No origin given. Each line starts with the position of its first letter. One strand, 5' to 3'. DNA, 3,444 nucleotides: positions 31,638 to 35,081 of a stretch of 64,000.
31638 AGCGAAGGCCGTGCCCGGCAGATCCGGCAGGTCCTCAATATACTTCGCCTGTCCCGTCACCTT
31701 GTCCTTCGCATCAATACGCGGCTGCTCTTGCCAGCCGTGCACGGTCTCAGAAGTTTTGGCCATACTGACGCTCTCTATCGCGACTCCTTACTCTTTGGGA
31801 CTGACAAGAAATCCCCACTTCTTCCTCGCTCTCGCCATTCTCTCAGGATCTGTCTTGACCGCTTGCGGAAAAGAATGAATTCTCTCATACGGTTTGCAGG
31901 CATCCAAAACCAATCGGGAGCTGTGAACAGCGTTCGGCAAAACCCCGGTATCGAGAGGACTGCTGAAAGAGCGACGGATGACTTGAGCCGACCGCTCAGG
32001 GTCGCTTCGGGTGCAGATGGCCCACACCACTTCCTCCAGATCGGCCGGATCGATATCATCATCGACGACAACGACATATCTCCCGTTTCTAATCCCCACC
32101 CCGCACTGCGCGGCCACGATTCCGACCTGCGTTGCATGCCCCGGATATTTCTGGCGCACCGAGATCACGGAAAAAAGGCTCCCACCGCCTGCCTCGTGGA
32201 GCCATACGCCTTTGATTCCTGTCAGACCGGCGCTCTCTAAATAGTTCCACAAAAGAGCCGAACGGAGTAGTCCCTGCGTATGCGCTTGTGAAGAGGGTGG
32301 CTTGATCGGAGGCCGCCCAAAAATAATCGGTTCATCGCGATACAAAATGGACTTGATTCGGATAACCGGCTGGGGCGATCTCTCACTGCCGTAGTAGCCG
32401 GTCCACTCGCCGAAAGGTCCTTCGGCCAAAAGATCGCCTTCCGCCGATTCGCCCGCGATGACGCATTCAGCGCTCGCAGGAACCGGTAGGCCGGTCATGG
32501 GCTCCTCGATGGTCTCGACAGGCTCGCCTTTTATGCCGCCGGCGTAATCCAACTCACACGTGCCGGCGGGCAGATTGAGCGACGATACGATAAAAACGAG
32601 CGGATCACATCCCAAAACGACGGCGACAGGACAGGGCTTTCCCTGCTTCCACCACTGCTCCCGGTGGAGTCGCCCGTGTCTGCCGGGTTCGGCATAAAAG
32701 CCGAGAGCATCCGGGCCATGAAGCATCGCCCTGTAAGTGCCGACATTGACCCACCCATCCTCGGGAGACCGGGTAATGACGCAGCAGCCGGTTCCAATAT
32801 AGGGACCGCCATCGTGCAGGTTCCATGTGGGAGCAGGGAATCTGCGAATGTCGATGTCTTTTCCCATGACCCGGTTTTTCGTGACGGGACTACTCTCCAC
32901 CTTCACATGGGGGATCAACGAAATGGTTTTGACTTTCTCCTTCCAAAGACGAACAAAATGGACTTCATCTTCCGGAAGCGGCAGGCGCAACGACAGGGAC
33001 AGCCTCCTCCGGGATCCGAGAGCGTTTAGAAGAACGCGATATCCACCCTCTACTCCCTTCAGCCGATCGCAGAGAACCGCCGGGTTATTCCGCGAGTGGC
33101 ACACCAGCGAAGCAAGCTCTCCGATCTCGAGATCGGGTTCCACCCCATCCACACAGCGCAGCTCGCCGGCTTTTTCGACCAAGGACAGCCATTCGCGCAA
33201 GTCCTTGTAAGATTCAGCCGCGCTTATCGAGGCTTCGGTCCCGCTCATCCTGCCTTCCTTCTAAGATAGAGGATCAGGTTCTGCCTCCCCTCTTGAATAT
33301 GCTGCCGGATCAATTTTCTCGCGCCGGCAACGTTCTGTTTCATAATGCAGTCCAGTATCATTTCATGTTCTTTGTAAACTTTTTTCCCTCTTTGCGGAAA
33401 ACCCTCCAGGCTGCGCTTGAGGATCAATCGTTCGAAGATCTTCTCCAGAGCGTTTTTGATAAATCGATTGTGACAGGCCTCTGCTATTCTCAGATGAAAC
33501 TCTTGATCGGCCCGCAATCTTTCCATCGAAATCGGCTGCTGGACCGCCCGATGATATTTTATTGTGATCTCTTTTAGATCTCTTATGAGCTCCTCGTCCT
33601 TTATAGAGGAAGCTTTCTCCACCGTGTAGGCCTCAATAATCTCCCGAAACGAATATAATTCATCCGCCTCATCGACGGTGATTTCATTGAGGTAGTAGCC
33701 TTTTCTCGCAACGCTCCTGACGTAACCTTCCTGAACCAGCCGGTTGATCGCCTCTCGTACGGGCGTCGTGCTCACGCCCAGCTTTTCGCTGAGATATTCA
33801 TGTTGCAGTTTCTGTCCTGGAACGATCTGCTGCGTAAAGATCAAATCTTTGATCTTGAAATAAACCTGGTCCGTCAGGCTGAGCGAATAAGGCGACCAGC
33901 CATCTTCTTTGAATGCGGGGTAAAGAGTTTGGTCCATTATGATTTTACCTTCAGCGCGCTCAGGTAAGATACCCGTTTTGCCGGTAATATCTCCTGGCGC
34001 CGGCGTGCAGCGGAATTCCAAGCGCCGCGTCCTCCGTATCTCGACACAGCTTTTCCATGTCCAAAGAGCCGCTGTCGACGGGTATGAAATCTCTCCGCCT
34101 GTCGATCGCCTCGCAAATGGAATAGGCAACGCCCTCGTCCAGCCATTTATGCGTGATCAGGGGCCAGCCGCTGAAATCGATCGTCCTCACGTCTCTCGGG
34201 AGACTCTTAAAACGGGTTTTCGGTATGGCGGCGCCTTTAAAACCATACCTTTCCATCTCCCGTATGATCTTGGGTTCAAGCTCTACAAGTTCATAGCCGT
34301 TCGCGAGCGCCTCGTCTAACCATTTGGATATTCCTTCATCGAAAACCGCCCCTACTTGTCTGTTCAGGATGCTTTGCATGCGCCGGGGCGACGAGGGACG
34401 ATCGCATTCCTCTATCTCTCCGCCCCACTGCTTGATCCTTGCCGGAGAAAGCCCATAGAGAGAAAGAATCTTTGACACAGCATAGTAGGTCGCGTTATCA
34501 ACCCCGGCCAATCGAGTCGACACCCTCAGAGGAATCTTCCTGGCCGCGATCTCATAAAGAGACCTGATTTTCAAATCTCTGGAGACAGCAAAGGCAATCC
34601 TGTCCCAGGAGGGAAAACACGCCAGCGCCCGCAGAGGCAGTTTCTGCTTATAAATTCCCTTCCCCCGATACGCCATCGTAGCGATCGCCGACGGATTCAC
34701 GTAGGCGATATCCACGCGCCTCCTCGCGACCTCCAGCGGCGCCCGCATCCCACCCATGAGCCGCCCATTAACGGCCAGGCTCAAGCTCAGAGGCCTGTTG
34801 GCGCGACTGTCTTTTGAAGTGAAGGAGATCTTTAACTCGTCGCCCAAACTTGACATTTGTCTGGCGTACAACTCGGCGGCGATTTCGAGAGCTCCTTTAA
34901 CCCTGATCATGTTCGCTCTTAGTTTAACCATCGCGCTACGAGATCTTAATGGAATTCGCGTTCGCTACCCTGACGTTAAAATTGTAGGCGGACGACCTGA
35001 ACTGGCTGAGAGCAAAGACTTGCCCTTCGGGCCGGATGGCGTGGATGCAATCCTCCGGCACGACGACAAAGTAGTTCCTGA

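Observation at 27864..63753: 36-kb unidirectional array combining Mo-hydroxylases with five decarboxylase candidates: putative heteroaromatic polycarboxylate catabolism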

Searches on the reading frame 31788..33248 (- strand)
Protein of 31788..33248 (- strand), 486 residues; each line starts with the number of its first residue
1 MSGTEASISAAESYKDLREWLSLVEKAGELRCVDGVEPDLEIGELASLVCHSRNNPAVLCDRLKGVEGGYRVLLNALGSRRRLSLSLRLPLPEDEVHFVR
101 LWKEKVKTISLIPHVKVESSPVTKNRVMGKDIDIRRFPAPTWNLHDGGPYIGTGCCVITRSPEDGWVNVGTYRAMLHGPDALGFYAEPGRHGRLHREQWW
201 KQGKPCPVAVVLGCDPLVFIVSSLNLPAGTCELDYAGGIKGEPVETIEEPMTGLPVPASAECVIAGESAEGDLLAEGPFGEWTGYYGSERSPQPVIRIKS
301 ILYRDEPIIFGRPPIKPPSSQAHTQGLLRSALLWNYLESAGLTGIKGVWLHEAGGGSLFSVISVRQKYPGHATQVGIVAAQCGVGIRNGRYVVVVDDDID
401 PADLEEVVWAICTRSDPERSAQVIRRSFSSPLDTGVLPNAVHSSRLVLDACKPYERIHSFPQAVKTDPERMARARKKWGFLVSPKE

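Call 8: search_protein_families(library=pfam, proteins=[window:31788-33248:-], max_evalue=0.00001)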
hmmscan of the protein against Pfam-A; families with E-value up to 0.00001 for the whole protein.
window:31788-33248:- (486 aa): 3 families
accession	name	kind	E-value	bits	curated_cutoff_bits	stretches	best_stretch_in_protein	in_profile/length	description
PF01977.22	UbiD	-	9.5e-61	205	23.3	1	117-310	5-199/206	3-octaprenyl-4-hydroxybenzoate carboxy-lyase Rift-related domain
PF20696.2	UbiD_C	-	2.6e-26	92.5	24.2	1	324-450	3-127/127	3-octaprenyl-4-hydroxybenzoate carboxy-lyase C-terminal domain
PF20695.2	UbiD_N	-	6.4e-13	49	24.3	1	21-90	1-66/78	3-octaprenyl-4-hydroxybenzoate carboxy-lyase N-terminal domain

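Call 12: search_protein_families(library=ncbifam, proteins=[window:31788-33248:-], max_evalue=0.00001)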
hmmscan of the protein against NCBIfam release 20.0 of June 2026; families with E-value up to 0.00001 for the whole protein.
window:31788-33248:- (486 aa): 7 families
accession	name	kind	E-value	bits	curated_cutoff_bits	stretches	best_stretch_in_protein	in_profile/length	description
TIGR02724.1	phenyl_P_beta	equivalog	3.5e-82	276.2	468.95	1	16-478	2-466/472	phenylphosphate carboxylase subunit beta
TIGR00148.1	TIGR00148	subfamily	7.4e-81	272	244.85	1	17-452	1-437/438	UbiD family decarboxylase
NF041204.1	VdcC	exception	1.3e-77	261.2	650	1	14-470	1-457/467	non-oxidative hydroxyarylic acid decarboxylases subunit C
TIGR03701.1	mena_SCO4490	equivalog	8.8e-55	186.2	495.9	1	20-425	2-415/433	menaquinone biosynthesis decarboxylase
NF041219.1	BagN_FevL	exception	7.5e-52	176.4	1000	1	7-423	10-440/502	bagremycin/ferroverdin biosynthesis UbiD family decarboxylase BagN/FevL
NF008175.0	PRK10922.1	equivalog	1.1e-49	169.2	788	1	12-479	4-486/497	4-hydroxy-3-polyprenylbenzoate decarboxylase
TIGR02723.1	phenyl_P_alpha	equivalog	5.8e-40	137.3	564.6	1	14-431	7-420/485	phenylphosphate carboxylase subunit alpha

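Call 16: search_solved_structures(query=window:31788-33248:-, max_evalue=1e-10)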
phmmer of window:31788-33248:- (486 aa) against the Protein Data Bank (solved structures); distinct sequences matched with E-value up to 1e-10: 38.
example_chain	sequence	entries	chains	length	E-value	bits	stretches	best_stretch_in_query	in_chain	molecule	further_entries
7pda_A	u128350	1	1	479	9.8e-106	357.6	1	14-479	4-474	UbiD family decarboxylase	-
4ip2_A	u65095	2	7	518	1.2e-50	175.8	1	13-418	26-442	Aromatic Acid Decarboxylase | PA0254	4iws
7abo_C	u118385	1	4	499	1.9e-50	175.1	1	13-418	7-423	UbiD-like decarboxylase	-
7abn_D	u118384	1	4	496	2.9e-50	174.6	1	15-418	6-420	UbiD-like decarboxylase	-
6da6_A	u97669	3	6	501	5.9e-50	173.5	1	12-432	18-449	UbiD-like decarboxylase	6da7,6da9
5m1c_A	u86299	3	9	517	3.4e-48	167.7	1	11-479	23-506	3-octaprenyl-4-hydroxybenzoate carboxy-lyase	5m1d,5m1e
2idb_A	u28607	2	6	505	5.5e-48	167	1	11-479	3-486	3-octaprenyl-4-hydroxybenzoate carboxy-lyase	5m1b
6h6v_A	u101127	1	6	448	6.7e-45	156.8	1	16-437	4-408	3-polyprenyl-4-hydroxybenzoate decarboxylase and related decarboxylases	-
7ae4_A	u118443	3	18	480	8.9e-45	156.5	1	11-454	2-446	Phenolic acid decarboxylase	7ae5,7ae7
6h6x_B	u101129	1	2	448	1e-44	156.2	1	16-436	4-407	3-polyprenyl-4-hydroxybenzoate decarboxylase and related decarboxylases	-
7nf0_A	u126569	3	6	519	1.1e-40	143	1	16-418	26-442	Ferulic acid decarboxylase 1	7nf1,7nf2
7ney_A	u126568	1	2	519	2.5e-39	138.5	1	34-418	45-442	Ferulic acid decarboxylase 1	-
5o3m_A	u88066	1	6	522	5.3e-37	130.8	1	47-452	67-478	Protocatechuate decarboxylase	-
5ny5_A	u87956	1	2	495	5.8e-35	124.1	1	47-439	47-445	3,4-dihydroxybenzoate decarboxylase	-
5o3n_A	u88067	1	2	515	6.3e-35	124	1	47-439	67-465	3,4-dihydroxybenzoate decarboxylase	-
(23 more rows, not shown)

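Call 68: find_homologous_proteins(query=window:31788-33248:-, max_evalue=1e-30)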
Query window:31788-33248:- (486 aa): 7259 proteins with E <= 1e-30 among 8000 candidates; the best 120 are listed.
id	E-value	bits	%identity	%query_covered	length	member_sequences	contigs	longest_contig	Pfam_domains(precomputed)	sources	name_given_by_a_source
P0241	0.0e+0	1129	100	100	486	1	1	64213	PF20696.3,PF01977.23,PF20695.3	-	-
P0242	3.1e-267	905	80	98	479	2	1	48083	PF20696.3,PF01977.23,PF20695.3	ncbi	-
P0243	1.0e-263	894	77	98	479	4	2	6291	PF20696.3,PF01977.23,PF20695.3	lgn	-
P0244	7.4e-249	845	73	99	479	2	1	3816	PF20696.3,PF01977.23,PF20695.3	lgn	-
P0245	5.4e-247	839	73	97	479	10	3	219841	PF20696.3,PF01977.23,PF20695.3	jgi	jgi:UbiD family decarboxylase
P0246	7.5e-247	838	72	98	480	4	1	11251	PF20696.3,PF01977.23,PF20695.3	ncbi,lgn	-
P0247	3.7e-245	832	71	98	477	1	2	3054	PF20696.3,PF01977.23,PF20695.3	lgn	-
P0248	6.5e-241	818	72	98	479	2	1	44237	PF20696.3,PF01977.23,PF20695.3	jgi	jgi:4-hydroxy-3-polyprenylbenzoate decarboxylase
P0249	4.6e-233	793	69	98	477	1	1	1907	PF20696.3,PF01977.23,PF20695.3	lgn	-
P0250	1.6e-159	550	49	96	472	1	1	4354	PF20696.3,PF01977.23,PF20695.3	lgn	-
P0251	2.1e-159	550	48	97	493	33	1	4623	PF20696.3,PF01977.23,PF20695.3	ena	-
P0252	1.3e-158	547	48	96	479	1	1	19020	PF20696.3,PF01977.23,PF20695.3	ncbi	-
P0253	1.5e-158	547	48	98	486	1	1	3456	PF20696.3,PF01977.23,PF20695.3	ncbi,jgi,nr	ncbi:MAG TPA: UbiD family decarboxylase [Chloroflexota bacterium]|nr:UbiD family decarboxylase [Chlo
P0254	1.7e-158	547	48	97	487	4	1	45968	PF20696.3,PF01977.23,PF20695.3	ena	-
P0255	3.4e-158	546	49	96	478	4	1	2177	PF20696.3,PF01977.23,PF20695.3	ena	-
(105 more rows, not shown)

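Call 69: find_encoding_contigs(protein=P0242, flank=10000, max_places=1)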
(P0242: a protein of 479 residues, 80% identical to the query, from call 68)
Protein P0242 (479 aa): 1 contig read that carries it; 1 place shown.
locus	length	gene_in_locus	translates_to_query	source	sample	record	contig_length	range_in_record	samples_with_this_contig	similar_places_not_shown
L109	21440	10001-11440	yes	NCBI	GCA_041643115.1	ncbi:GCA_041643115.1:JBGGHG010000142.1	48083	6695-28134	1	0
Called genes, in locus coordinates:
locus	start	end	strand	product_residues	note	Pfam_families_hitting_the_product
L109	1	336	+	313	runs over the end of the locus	PF19300:BPD_transp_1_N, PF00528:BPD_transp_1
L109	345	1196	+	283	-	PF12911:OppC_N, PF00528:BPD_transp_1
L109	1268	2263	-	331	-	PF09084:NMT1, PF13379:NMT1_2 (weak)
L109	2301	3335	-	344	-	PF01244:Peptidase_M19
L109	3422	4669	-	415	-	PF01321:Creatinase_N, PF00557:Peptidase_M24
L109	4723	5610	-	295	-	PF12911:OppC_N, PF00528:BPD_transp_1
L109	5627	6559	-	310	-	PF19300:BPD_transp_1_N, PF00528:BPD_transp_1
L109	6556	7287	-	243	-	PF00596:Aldolase_II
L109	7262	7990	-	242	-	PF00857:Isochorismatase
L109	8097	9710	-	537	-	PF00496:SBP_bac_5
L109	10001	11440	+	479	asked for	PF20695:UbiD_N, PF01977:UbiD, PF20696:UbiD_C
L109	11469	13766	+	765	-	PF01315:Ald_Xan_dh_C, PF02738:MoCoBD_1, PF20256:MoCoBD_2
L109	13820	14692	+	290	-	PF00941:FAD_binding_5, PF03450:CO_deh_flav_C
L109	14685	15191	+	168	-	PF00111:Fer2, PF01799:Fer2_2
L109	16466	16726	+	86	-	PF03683:UPF0175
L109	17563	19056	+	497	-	PF02153:PDH_N, PF20463:PDH_C (weak)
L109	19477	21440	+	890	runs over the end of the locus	PF18211:Csm1_B, PF22335:Cas10-Cmr2_palm2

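Call 70: find_encoding_contigs(protein=P0245, flank=10000, max_places=1)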
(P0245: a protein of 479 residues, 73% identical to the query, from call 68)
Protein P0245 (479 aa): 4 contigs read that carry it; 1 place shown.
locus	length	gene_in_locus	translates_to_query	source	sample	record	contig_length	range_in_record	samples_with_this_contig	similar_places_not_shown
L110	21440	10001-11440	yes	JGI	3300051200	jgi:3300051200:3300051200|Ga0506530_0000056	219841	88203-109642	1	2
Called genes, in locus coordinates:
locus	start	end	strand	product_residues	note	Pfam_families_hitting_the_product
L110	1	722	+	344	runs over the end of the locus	PF09084:NMT1 (faint)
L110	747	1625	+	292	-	PF00941:FAD_binding_5, PF03450:CO_deh_flav_C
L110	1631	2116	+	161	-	PF00111:Fer2, PF13085:Fer2_3 (weak), PF01799:Fer2_2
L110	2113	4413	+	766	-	PF01315:Ald_Xan_dh_C, PF02738:MoCoBD_1, PF20256:MoCoBD_2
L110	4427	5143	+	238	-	PF00596:Aldolase_II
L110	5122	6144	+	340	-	PF09084:NMT1, PF13379:NMT1_2, PF12974:Phosphonate-bd (weak)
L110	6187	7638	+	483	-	PF20695:UbiD_N (weak), PF01977:UbiD, PF20696:UbiD_C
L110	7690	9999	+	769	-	PF01315:Ald_Xan_dh_C, PF02738:MoCoBD_1, PF20256:MoCoBD_2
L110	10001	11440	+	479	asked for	PF20695:UbiD_N, PF01977:UbiD, PF20696:UbiD_C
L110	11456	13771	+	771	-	PF01315:Ald_Xan_dh_C, PF02738:MoCoBD_1, PF20256:MoCoBD_2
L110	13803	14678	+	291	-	PF00941:FAD_binding_5, PF03450:CO_deh_flav_C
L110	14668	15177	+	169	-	PF00111:Fer2, PF13085:Fer2_3 (weak), PF01799:Fer2_2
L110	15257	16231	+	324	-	PF13379:NMT1_2, PF09084:NMT1, PF12974:Phosphonate-bd (faint)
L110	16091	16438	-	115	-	-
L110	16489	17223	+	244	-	PF00392:GntR, PF07729:FCD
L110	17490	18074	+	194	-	-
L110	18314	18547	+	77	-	-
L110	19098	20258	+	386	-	PF14294:DUF4372, PF01609:DDE_Tnp_1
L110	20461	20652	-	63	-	-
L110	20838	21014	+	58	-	-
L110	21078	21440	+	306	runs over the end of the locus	-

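Call 71: find_encoding_contigs(protein=P0248, flank=10000, max_places=1)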
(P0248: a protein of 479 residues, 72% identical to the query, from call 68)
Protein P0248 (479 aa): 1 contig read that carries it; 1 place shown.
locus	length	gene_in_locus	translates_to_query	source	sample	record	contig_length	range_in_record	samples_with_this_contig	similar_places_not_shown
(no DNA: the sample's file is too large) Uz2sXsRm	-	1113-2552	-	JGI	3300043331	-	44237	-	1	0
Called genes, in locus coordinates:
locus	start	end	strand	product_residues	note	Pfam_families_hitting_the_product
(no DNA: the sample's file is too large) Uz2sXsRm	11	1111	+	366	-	PF20256:MoCoBD_2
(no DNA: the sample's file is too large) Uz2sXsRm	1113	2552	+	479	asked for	PF20695:UbiD_N, PF01977:UbiD, PF20696:UbiD_C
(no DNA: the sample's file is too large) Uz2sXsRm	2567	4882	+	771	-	PF01315:Ald_Xan_dh_C, PF02738:MoCoBD_1, PF20256:MoCoBD_2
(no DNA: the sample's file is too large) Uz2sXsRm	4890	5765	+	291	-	PF00941:FAD_binding_5, PF03450:CO_deh_flav_C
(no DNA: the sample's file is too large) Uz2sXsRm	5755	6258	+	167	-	PF00111:Fer2, PF13085:Fer2_3 (weak), PF01799:Fer2_2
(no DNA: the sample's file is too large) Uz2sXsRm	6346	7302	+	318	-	PF13379:NMT1_2, PF09084:NMT1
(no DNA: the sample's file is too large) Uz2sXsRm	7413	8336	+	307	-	PF13379:NMT1_2, PF09084:NMT1, PF16868:NMT1_3 (weak), PF12974:Phosphonate-bd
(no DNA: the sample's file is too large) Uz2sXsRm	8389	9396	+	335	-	PF01547:SBP_bac_1, PF13531:SBP_bac_11, PF13416:SBP_bac_8, PF13343:SBP_bac_6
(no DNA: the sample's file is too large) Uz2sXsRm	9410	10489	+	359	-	PF00190:Cupin_1 (faint), PF07883:Cupin_2 (weak)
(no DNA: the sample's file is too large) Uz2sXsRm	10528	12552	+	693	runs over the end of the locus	PF05378:Hydant_A_N, PF01968:Hydantoinase_A, PF19278:Hydant_A_C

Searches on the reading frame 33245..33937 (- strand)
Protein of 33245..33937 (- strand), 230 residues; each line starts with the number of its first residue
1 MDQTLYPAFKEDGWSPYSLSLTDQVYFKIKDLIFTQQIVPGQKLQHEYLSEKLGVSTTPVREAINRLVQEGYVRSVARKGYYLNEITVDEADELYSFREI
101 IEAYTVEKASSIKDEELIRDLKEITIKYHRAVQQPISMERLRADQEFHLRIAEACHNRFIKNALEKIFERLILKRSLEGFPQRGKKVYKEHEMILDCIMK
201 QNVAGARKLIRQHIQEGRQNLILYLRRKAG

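Call 12: search_protein_families(library=ncbifam, proteins=[window:33245-33937:-], max_evalue=0.00001)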
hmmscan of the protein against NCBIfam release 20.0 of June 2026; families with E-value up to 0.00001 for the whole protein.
window:33245-33937:- (230 aa): 11 families
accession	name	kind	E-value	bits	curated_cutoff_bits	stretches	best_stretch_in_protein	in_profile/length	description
TIGR03338.1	phnR_burk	equivalog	1.2e-25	90.4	271.5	1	20-219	11-211/212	phosphonate utilization associated transcriptional regulator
NF007741.0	PRK10421.1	equivalog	8.9e-20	71.2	311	2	20-85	7-73/262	transcriptional regulator LldR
NF003011.0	PRK03837.1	subfamily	7.6e-16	58.4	260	1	89-219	102-231/241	transcriptional regulator NanR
NF008504.0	PRK11414.1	equivalog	3.8e-14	53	225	1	19-171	10-162/221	GntR family transcriptional regulator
NF008576.0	PRK11534.1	equivalog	8.3e-14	51.8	218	1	25-214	12-210/225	DNA-binding transcriptional regulator CsiR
NF052282.1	PLP_TF_PdxR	equivalog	1.5e-12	47.4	320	1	21-105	2-77/448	MocR-like pyridoxine biosynthesis transcription factor PdxR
NF007442.0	PRK09990.1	equivalog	4.6e-11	42.6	301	0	117-221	126-235/256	transcriptional regulator GlcC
NF052285.1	GABA_TF_GabR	exception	9.1e-10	37.9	600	1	24-96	3-76/456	MocR-like transcriptional regulator GabR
NF007588.0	PRK10225.1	equivalog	7.9e-08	31.9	442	1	24-222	13-232/257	Uxu operon transcriptional regulator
NF008571.0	PRK11523.1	equivalog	9.9e-08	31.7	396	0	24-221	12-225/258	transcriptional regulator ExuR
NF007001.0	PRK09464.1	equivalog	3e-06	27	330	0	21-214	11-225/254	pyruvate dehydrogenase complex transcriptional repressor PdhR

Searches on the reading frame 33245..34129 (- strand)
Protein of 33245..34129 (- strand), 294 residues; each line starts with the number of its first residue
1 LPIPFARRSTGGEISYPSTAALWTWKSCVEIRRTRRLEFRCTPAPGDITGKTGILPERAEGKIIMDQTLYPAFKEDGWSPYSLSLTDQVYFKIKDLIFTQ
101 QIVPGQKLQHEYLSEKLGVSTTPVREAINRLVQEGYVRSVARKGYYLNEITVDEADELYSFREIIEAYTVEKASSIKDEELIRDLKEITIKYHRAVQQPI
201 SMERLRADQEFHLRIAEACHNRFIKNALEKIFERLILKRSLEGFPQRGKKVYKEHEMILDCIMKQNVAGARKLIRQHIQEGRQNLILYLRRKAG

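Call 8: search_protein_families(library=pfam, proteins=[window:33245-34129:-], max_evalue=0.00001)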
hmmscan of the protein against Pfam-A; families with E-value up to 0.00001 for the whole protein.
window:33245-34129:- (294 aa): 2 families
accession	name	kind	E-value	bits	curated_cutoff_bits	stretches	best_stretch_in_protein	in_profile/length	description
PF07729.17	FCD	-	1.3e-21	77.7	24.3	1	157-279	1-124/125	FCD domain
PF00392.27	GntR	-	7.9e-16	57.9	27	1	85-146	1-63/64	Bacterial regulatory proteins, gntR family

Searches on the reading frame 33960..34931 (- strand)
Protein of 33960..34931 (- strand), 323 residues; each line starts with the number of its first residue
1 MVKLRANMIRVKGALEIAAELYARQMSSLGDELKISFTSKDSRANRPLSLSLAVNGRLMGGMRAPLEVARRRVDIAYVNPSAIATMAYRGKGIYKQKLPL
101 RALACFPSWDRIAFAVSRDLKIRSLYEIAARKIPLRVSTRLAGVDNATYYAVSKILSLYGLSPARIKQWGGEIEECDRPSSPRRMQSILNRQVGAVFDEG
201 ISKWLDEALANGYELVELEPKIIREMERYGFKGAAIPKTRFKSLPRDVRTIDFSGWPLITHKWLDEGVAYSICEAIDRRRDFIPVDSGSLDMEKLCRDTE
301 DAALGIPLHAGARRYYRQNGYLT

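Call 8: search_protein_families(library=pfam, proteins=[window:33960-34931:-], max_evalue=0.00001)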
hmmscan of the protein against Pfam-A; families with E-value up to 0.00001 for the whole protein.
window:33960-34931:- (323 aa): 1 family
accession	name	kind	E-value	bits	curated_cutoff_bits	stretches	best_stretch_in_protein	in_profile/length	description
PF16868.10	NMT1_3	-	4.3e-11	43.4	27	1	68-320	48-289/289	NMT1-like family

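Call 12: search_protein_families(library=ncbifam, proteins=[window:33960-34931:-], max_evalue=0.00001)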
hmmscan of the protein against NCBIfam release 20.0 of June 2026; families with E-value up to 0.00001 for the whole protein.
window:33960-34931:- (323 aa): 1 family
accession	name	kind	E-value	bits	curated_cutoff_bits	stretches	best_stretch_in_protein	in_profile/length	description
TIGR02122.1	TRAP_TAXI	subfamily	8.5e-10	38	84.35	1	71-320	81-320/320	TAXI family TRAP transporter solute-binding subunit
